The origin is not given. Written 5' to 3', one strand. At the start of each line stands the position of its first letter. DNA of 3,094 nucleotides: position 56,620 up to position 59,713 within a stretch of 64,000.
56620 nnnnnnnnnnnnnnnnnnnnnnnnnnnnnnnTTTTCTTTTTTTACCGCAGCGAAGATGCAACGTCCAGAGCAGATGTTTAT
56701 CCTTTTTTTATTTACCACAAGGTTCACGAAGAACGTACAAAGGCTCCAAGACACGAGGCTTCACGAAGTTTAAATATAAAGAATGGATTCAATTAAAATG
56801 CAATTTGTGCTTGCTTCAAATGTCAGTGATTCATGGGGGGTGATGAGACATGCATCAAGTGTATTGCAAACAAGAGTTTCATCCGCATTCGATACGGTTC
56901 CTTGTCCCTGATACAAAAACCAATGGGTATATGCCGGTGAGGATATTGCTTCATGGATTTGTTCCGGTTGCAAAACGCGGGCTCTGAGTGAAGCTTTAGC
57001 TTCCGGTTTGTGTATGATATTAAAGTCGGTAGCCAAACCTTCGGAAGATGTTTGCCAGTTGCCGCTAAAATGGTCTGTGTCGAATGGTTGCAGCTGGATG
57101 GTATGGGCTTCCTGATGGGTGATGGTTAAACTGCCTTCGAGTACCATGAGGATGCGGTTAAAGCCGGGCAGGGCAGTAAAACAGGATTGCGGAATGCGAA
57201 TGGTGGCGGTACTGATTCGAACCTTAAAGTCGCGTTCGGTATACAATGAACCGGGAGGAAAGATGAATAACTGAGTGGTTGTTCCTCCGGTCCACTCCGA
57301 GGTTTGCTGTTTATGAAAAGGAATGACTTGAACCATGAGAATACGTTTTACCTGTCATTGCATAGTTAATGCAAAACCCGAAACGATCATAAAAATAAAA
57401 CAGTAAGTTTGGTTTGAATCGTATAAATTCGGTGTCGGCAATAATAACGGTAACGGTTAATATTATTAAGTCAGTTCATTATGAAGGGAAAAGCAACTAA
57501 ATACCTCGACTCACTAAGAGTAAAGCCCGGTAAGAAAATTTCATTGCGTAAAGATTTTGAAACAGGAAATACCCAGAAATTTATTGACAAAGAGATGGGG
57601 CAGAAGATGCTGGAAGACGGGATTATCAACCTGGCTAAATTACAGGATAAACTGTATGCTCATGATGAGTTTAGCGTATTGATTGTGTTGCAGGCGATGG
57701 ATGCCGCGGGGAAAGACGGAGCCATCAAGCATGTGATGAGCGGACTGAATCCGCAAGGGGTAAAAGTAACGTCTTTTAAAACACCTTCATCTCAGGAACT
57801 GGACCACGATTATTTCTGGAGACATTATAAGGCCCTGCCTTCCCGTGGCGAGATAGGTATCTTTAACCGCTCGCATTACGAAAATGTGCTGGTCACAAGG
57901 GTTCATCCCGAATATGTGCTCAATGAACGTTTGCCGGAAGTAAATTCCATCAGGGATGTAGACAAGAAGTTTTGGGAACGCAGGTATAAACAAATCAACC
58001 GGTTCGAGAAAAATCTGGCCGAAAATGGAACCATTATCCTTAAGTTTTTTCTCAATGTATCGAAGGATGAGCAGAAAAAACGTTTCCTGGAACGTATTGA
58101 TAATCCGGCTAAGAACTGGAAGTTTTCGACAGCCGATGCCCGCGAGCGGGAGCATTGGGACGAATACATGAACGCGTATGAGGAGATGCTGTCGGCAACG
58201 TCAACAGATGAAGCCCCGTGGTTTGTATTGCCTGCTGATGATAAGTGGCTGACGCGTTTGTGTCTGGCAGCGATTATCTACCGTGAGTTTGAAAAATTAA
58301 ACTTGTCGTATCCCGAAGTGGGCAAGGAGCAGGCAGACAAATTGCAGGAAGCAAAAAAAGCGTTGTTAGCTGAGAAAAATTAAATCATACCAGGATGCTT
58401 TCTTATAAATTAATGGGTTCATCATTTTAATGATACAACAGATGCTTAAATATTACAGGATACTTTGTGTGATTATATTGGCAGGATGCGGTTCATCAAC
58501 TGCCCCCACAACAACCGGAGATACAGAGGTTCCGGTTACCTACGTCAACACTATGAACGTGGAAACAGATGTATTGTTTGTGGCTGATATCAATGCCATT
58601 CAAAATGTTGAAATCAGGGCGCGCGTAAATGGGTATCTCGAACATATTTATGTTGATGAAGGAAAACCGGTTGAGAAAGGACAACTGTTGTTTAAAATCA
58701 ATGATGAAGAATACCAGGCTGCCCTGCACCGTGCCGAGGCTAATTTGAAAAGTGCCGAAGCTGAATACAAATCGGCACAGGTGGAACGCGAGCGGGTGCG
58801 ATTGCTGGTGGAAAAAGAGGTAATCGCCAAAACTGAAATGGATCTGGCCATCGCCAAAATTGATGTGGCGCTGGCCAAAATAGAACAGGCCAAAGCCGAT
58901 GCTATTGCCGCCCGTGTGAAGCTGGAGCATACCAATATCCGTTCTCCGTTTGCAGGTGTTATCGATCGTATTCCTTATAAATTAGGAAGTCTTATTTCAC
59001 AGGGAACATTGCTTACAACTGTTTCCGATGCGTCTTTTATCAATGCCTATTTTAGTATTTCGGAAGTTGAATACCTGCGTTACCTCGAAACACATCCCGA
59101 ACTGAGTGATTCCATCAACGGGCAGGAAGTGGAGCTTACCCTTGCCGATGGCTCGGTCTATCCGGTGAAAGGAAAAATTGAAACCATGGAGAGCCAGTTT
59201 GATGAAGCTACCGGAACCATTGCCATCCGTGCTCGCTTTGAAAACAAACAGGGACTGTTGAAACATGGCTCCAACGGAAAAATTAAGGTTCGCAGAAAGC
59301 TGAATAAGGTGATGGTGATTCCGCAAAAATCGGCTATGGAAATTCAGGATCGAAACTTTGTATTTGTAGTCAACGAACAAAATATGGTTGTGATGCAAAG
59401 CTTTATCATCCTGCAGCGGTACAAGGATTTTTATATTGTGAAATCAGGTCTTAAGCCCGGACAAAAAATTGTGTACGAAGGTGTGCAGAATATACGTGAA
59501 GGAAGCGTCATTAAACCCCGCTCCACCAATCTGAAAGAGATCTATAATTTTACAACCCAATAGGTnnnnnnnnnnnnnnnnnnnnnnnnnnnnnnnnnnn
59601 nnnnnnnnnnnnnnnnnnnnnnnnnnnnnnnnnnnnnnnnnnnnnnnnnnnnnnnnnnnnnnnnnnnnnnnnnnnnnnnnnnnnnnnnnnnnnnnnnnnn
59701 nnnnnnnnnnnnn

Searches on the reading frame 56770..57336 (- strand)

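Call 35: search_protein_families(library=pfam, proteins=[window:56770-57336:-], max_evalue=0.00001)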
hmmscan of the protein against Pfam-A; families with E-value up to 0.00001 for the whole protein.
window:56770-57336:- (188 aa): 1 family
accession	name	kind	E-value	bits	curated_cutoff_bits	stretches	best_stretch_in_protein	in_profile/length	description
PF05962.17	HutD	-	2.6e-26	93.3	25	1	9-179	3-177/181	HutD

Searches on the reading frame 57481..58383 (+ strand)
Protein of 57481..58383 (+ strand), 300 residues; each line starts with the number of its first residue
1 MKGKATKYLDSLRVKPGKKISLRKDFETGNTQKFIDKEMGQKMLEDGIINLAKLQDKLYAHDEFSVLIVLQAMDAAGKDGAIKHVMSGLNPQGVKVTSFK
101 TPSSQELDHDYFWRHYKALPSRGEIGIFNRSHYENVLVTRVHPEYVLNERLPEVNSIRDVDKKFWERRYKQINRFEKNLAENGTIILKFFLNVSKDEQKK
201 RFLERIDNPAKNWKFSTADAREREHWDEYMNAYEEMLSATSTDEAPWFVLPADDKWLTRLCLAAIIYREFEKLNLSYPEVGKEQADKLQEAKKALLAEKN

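Call 35: search_protein_families(library=pfam, proteins=[window:57481-58383:+], max_evalue=0.00001)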
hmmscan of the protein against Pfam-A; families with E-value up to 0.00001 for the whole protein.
window:57481-58383:+ (300 aa): 1 family
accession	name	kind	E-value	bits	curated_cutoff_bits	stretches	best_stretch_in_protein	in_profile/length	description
PF03976.20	PPK2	-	1.2e-73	247.9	22.3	1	36-271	3-222/229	Polyphosphate kinase 2 (PPK2)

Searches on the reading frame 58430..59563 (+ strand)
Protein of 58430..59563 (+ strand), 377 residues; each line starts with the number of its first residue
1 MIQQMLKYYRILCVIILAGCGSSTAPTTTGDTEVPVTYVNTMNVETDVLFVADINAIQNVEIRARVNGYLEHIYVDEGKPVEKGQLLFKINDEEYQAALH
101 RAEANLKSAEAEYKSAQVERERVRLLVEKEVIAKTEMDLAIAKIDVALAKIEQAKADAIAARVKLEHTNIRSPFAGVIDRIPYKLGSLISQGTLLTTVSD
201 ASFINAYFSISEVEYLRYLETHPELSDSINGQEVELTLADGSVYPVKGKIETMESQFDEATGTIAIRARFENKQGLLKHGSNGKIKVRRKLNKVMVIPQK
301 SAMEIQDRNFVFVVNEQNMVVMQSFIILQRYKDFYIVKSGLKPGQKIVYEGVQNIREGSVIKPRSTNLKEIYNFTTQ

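Call 35: search_protein_families(library=pfam, proteins=[window:58430-59563:+], max_evalue=0.00001)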
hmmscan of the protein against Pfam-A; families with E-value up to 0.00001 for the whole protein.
window:58430-59563:+ (377 aa): 4 families
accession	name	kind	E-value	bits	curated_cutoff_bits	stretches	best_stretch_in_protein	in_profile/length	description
PF16576.10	HlyD_D23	-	2.8e-19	69.7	30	1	54-280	14-211/214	Barrel-sandwich domain of CusB or HlyD membrane-fusion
PF13437.12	HlyD_3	-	1.8e-16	61.2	22.2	1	170-278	2-104/106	HlyD family secretion protein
PF13533.13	Biotin_lipoyl_2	-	2.8e-10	40.2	29.8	1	60-91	1-32/32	Biotin-lipoyl like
PF00364.28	Biotin_lipoyl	-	3.4e-08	33.6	22.1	0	59-90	42-73/73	Biotin-requiring enzyme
